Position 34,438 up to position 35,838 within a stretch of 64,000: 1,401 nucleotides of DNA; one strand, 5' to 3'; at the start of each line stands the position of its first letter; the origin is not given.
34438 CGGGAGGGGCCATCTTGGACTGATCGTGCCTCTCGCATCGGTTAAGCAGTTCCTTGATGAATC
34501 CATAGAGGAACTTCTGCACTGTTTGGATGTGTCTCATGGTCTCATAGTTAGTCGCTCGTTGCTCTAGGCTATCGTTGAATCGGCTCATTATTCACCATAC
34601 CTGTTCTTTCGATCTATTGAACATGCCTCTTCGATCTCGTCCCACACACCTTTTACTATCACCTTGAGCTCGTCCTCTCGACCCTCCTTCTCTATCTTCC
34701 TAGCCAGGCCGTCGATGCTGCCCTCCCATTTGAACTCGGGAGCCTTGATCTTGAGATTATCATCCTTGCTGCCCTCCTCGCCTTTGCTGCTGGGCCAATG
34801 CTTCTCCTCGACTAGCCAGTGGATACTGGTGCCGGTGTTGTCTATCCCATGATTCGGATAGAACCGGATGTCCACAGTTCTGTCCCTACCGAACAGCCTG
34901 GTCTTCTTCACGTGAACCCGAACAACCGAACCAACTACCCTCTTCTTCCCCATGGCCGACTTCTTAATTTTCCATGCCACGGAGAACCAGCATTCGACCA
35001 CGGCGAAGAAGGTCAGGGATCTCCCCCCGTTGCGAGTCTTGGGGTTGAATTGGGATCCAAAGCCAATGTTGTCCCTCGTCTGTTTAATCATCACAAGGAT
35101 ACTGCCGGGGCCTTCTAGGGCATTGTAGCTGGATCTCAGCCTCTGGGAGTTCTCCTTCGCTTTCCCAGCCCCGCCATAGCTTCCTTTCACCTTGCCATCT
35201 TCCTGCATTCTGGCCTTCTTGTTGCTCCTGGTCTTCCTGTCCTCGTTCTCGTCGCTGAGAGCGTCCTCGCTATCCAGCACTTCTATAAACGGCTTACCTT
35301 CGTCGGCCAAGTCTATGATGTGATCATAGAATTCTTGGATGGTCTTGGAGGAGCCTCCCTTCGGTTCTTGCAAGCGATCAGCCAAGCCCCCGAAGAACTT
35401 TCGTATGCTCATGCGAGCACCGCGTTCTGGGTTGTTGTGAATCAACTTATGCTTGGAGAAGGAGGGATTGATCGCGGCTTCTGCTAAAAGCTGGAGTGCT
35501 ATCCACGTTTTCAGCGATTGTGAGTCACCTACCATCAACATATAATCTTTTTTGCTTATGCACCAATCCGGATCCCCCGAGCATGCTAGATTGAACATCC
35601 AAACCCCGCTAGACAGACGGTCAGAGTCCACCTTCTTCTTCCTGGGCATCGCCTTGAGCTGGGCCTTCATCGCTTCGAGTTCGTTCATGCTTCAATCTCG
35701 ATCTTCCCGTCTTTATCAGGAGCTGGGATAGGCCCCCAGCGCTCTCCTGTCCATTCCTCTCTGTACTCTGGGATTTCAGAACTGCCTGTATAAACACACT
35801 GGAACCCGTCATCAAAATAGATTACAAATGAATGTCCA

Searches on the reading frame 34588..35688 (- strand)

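Call 10: search_protein_families(library=phrogs, proteins=[window:34588-35688:-], max_evalue=0.001)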
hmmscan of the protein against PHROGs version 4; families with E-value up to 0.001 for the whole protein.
window:34588-35688:- (366 aa): 2 families
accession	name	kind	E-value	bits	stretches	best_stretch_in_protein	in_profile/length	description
phrog_97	-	other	5.9e-22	79.5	2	8-229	25-245/506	UvsX-like recombinase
phrog_8337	-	DNA, RNA and nucleotide metabolism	0.00013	22.4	1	23-262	48-264/273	DNA repair protein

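Call 96: search_protein_families(library=pfam, proteins=[window:34588-35688:-], max_evalue=0.01)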
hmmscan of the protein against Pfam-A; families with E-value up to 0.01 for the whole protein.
window:34588-35688:- (366 aa): 1 family
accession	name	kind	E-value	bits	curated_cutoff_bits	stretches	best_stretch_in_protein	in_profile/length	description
PF00154.27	RecA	-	2.2e-07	31.1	27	1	175-282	159-261/262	recA bacterial DNA recombination protein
